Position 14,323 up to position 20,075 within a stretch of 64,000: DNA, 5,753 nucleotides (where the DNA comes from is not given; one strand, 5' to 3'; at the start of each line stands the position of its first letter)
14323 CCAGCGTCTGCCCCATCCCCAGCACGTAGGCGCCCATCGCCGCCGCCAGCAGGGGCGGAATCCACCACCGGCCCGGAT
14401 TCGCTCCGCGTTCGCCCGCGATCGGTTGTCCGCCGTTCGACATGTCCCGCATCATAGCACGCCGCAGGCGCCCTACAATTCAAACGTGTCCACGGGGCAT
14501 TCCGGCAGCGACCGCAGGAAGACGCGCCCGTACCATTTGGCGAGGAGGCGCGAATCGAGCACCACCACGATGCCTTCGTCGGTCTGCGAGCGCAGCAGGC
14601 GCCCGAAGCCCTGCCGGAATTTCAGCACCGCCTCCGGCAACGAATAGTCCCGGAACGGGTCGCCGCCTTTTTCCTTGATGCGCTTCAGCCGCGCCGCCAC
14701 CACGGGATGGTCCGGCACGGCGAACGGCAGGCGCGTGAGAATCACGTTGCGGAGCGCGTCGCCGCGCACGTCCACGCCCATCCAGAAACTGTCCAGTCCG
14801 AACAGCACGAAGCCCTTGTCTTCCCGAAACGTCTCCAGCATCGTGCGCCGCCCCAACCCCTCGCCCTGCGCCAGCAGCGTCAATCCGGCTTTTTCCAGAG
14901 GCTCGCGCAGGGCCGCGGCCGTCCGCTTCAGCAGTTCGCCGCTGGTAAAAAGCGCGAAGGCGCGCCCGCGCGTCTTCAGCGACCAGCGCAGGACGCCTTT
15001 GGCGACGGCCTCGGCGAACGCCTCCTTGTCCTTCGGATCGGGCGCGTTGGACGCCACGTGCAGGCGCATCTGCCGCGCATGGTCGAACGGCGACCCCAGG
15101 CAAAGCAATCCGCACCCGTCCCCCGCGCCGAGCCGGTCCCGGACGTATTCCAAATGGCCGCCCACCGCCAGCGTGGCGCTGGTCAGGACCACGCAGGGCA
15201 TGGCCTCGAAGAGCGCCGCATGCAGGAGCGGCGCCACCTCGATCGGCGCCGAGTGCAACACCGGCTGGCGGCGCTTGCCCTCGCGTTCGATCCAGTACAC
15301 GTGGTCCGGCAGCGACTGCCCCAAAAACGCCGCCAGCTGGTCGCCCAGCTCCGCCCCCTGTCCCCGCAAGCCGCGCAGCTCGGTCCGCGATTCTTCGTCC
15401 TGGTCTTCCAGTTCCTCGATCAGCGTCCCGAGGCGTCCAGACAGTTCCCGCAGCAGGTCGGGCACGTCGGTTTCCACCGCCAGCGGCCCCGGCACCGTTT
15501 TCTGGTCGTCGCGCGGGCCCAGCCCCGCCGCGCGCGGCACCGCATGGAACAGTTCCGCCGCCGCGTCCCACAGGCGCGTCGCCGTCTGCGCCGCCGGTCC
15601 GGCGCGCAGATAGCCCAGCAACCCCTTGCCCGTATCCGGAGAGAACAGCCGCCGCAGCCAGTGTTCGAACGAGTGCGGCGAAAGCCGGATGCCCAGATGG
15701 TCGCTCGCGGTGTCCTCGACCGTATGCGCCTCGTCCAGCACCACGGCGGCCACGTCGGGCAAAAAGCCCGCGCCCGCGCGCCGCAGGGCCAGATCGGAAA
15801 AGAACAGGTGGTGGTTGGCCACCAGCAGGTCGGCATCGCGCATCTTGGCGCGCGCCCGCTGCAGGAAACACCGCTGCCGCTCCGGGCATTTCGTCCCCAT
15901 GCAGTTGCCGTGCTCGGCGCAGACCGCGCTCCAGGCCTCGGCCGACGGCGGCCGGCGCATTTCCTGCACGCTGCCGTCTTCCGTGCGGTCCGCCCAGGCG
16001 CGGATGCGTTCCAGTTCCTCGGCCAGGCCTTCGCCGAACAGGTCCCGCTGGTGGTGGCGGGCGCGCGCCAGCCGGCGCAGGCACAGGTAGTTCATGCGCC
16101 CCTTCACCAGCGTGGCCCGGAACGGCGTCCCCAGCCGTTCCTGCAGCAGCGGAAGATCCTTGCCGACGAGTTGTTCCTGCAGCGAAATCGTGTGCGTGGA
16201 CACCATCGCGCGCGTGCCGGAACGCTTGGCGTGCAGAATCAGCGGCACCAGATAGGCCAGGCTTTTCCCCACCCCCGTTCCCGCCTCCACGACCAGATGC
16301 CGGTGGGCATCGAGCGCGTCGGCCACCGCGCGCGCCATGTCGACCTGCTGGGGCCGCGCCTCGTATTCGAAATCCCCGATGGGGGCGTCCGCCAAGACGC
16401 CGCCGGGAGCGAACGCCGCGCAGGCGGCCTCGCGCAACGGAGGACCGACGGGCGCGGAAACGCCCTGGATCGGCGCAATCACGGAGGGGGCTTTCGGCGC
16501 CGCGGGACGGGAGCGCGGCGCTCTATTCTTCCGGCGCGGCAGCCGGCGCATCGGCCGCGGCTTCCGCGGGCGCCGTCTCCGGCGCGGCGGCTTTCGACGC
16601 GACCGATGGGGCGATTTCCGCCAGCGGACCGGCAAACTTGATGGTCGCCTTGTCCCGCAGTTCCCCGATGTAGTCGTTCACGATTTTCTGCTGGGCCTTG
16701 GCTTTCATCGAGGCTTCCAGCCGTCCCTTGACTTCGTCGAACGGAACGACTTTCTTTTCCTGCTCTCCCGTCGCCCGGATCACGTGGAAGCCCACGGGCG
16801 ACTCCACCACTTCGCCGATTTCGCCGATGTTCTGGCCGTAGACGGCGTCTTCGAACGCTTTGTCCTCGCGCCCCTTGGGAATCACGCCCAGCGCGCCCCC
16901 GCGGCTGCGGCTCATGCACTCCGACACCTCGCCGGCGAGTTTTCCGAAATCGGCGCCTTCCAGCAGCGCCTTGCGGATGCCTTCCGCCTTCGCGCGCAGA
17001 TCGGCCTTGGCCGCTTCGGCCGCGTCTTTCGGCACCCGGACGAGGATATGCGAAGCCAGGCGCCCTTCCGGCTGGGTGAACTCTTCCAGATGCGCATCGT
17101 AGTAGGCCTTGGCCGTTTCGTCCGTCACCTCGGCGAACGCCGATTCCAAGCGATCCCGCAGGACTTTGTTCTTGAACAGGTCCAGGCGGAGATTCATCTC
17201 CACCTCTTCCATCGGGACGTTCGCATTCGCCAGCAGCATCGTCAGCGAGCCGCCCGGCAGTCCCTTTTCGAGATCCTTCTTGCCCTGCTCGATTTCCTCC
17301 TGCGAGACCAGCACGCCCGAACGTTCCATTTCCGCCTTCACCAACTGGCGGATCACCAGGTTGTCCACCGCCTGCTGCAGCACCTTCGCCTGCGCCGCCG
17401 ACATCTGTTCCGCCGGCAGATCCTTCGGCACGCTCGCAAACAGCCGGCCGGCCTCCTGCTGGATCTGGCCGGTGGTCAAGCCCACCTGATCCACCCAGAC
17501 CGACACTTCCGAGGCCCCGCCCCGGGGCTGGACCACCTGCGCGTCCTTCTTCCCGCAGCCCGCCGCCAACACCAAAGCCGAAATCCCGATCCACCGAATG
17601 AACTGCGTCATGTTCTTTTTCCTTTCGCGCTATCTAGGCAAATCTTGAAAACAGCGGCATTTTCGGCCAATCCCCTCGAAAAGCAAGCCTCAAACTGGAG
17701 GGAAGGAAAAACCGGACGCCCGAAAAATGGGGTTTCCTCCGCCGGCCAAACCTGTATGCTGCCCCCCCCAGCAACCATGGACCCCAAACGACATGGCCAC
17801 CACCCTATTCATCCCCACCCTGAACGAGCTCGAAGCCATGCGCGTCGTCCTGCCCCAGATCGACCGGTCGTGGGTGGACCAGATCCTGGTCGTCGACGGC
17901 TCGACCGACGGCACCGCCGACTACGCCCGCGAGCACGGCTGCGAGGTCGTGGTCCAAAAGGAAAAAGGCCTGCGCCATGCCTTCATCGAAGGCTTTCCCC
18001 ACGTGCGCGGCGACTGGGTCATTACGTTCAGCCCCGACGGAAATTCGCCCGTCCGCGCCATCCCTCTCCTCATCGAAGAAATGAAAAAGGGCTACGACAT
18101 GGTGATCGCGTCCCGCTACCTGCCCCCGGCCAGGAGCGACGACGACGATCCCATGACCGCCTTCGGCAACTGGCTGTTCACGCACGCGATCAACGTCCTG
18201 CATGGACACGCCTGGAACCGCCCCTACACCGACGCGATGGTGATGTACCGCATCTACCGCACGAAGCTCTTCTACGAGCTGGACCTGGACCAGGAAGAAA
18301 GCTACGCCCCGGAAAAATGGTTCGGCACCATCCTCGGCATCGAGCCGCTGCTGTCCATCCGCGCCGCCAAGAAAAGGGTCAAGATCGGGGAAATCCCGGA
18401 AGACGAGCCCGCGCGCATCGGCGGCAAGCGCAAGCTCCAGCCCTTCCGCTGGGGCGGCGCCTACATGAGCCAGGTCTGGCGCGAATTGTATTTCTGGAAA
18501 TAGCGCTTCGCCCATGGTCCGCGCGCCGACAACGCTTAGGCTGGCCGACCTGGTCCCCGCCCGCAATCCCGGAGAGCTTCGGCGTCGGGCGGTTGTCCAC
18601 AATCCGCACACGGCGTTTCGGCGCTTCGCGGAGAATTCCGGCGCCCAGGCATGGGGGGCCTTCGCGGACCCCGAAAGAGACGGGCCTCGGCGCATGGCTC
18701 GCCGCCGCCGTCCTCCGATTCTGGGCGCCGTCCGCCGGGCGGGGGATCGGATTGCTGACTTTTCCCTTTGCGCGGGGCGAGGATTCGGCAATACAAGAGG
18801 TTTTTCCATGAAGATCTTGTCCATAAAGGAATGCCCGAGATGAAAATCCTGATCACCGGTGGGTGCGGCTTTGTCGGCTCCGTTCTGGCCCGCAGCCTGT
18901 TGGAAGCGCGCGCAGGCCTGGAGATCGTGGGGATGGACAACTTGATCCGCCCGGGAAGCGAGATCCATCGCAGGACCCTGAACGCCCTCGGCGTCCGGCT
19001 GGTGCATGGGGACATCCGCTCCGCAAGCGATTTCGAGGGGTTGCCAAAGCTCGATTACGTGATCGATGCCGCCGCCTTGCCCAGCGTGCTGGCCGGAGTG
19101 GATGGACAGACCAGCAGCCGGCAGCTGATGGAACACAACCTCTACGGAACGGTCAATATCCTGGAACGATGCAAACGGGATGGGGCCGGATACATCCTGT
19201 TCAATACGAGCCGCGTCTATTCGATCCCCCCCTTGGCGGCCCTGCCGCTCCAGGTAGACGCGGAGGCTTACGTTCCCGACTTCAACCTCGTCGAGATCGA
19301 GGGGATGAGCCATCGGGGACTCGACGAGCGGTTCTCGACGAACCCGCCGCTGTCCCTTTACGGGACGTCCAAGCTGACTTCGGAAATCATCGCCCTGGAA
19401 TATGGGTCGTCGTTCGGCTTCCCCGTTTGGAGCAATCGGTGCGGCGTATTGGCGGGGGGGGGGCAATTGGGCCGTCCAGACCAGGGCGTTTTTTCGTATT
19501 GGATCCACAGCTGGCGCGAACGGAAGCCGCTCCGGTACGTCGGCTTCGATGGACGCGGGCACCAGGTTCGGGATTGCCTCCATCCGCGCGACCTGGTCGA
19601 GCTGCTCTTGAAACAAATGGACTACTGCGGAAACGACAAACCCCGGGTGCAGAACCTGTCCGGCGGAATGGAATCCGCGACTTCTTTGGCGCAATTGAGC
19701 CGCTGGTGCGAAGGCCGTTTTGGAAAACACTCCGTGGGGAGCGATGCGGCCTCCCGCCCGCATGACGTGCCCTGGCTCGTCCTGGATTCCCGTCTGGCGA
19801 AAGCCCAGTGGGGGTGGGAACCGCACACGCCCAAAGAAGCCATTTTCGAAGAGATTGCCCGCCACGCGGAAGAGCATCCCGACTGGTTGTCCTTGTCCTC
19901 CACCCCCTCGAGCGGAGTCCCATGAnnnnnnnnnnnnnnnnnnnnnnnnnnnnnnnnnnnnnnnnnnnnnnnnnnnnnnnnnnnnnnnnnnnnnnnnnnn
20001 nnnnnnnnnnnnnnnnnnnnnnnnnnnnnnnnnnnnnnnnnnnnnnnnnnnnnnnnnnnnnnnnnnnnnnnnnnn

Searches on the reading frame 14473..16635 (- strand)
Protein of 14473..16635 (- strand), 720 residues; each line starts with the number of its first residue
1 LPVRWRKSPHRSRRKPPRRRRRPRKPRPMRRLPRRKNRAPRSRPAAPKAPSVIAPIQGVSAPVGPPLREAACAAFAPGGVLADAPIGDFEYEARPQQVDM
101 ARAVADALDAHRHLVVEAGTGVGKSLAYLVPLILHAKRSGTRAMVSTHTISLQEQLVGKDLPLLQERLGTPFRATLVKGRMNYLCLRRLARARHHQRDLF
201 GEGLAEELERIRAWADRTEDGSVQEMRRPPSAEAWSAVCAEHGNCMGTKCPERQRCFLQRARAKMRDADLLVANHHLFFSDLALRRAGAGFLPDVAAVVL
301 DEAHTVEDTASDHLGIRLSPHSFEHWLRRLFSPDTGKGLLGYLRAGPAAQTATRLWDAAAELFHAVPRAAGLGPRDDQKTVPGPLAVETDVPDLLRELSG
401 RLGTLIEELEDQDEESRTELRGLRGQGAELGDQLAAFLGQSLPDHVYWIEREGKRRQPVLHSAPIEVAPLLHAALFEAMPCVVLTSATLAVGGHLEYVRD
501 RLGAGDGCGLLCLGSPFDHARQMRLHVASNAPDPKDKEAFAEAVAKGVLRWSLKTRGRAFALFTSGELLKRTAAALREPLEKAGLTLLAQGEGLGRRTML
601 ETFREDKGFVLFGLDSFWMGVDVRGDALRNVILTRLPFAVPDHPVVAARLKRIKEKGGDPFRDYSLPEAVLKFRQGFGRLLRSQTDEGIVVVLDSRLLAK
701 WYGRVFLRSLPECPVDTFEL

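Call 4: search_protein_families(library=pfam, proteins=[window:14473-16635:-], max_evalue=0.1)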
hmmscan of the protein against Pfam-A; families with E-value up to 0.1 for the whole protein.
window:14473-16635:- (720 aa): 4 families
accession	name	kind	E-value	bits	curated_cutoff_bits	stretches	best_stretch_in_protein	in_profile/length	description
PF13307.12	Helicase_C_2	-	5.5e-41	140.9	25.3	1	552-712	5-169/170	Helicase C-terminal domain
PF00270.35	DEAD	-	4.2e-12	46.5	26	2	102-158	6-63/167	DEAD/DEAH box helicase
PF04851.21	ResIII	-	0.00067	20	22.5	1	91-157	2-70/164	Type III restriction enzyme, res subunit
PF06733.21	DEAD_2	-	0.006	16.7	21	1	252-321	102-170/172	DEAD_2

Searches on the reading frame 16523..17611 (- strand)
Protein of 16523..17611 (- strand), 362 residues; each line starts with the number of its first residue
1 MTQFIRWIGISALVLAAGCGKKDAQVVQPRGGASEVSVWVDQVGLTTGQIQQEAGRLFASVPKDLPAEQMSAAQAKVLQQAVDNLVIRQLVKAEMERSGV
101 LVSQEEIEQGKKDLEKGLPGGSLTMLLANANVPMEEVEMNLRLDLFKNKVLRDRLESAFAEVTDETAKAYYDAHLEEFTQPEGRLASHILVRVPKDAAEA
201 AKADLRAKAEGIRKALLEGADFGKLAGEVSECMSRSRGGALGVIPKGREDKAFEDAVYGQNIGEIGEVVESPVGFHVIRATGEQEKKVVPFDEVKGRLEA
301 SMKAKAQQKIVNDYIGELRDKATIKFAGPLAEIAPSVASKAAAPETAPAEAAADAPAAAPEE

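Call 15: search_protein_families(library=pfam, proteins=[window:16523-17611:-], max_evalue=0.001)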
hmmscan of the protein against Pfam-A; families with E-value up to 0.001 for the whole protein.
window:16523-17611:- (362 aa): 4 families
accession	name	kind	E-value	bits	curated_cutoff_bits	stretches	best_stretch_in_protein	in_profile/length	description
PF00639.27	Rotamase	-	1.1e-20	74.9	21.7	1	188-281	1-96/97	PPIC-type PPIASE domain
PF13616.12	Rotamase_3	-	2.8e-20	73.4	22.5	1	179-282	11-114/116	PPIC-type PPIASE domain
PF13145.12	Rotamase_2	-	4e-18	66.8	27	1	162-295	1-120/121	PPIC-type PPIASE domain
PF13624.11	SurA_N_3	-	8.9e-06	26.1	27.2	1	7-110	17-116/162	SurA-like N-terminal domain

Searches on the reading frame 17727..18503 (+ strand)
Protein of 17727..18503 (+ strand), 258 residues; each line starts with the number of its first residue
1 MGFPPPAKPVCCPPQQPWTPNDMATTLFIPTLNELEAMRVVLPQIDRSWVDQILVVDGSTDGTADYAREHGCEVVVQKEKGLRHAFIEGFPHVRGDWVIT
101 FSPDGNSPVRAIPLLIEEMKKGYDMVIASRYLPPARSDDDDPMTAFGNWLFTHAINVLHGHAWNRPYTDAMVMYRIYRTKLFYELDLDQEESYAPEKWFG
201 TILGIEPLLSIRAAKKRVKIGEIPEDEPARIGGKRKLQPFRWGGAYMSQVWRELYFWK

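Call 15: search_protein_families(library=pfam, proteins=[window:17727-18503:+], max_evalue=0.001)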
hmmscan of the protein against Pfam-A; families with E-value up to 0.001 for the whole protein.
window:17727-18503:+ (258 aa): 1 family
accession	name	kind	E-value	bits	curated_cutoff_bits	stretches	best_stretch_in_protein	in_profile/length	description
PF00535.33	Glycos_transf_2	-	5.6e-17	62.6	23.3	1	27-184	2-166/168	Glycosyl transferase family 2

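Call 28: search_solved_structures(query=window:17727-18503:+, max_evalue=0.001)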
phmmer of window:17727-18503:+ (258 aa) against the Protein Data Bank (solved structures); distinct sequences matched with E-value up to 0.001: 4.
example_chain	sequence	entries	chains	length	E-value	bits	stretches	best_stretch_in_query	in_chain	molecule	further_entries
5mlz_A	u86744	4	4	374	2.6e-11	46.6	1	23-135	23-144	Dolichol monophosphate mannose synthase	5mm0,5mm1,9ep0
9bhc_C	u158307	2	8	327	4.2e-07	32.8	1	42-128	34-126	Undecaprenyl-phosphate 4-deoxy-4-formamido-L-arabinose transferase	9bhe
8vxh_A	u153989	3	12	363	5.2e-07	32.5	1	42-128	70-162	Undecaprenyl-phosphate 4-deoxy-4-formamido-L-arabinose transferase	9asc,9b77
9hwj_A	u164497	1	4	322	7.2e-07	32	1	51-128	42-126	Undecaprenyl-phosphate 4-deoxy-4-formamido-L-arabinose transferase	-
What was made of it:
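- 17727..20713 (+): Divergent candidate donor-synthesis cluster: GT2a (17727-18503), CDP-tyvelose-2-epimerase-like SDR (18768-19925) and GT2b (19922-20713). Both GT2 proteins are closest to polyprenyl-phosphate glycosyltransferases. GT2a: DPMS 5mlz 2.6e-11, ArnC 4e-7 (call 28).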

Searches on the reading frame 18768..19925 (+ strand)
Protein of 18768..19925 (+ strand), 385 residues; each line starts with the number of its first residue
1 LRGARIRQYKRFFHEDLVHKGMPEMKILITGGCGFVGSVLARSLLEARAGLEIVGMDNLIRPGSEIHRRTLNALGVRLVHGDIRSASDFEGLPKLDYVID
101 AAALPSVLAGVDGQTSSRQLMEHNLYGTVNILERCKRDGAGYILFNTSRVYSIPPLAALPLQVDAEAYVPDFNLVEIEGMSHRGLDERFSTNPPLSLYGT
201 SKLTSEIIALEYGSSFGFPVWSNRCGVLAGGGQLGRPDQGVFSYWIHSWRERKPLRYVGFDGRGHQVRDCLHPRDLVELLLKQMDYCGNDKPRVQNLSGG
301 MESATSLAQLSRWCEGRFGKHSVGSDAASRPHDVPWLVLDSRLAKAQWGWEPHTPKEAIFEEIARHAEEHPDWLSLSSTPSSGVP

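Call 29: search_solved_structures(query=window:18768-19925:+, max_evalue=0.001)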
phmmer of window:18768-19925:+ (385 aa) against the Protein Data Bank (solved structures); distinct sequences matched with E-value up to 0.001: 70 (the best 60 are shown).
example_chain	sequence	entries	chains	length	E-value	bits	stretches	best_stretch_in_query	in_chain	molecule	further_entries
9rl0_E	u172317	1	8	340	1.5e-24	89.9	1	25-356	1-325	CDP-tyvelose 2-epimerase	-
1orr_A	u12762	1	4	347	9.3e-20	74.1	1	26-317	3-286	CDP-tyvelose-2-epimerase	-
8rdg_A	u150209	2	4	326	3.1e-13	52.6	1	25-152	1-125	SDR family NAD(P)-dependent oxidoreductase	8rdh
8rdi_A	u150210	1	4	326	1.1e-12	50.8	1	25-152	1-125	SDR family NAD(P)-dependent oxidoreductase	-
6zl6_A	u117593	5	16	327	3.3e-12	49.2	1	25-152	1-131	Epimerase domain-containing protein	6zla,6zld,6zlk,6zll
5u4q_A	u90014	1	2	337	3.3e-12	49.2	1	25-153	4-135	dTDP-glucose 4,6-dehydratase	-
4lis_A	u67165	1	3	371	7.4e-12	48.1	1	22-149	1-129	UDP-glucose 4-epimerase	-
3ehe_A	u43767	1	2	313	1e-11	47.6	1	27-153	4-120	UDP-glucose 4-epimerase (GalE-1)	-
6zlj_A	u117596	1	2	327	1.2e-11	47.4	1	25-152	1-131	Epimerase domain-containing protein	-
6bwl_A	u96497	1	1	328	3.3e-10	42.7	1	25-152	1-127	Pal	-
6wjb_A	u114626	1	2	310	9.9e-10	41.1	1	25-149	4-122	NAD-dependent epimerase/dehydratase family protein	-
4zrm_A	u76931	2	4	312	1.1e-09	41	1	24-147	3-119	UDP-glucose 4-epimerase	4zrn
6kv9_A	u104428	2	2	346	1.4e-09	40.6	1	24-151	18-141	MoeE5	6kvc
8wxk_A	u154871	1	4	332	4.2e-09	39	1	26-160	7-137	UDP-glucose 4-epimerase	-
6wj9_A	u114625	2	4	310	5.1e-09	38.7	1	25-147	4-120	NAD-dependent epimerase/dehydratase family protein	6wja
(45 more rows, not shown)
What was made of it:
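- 17727..20713 (+): SDR: 1.5e-24 (call 29).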
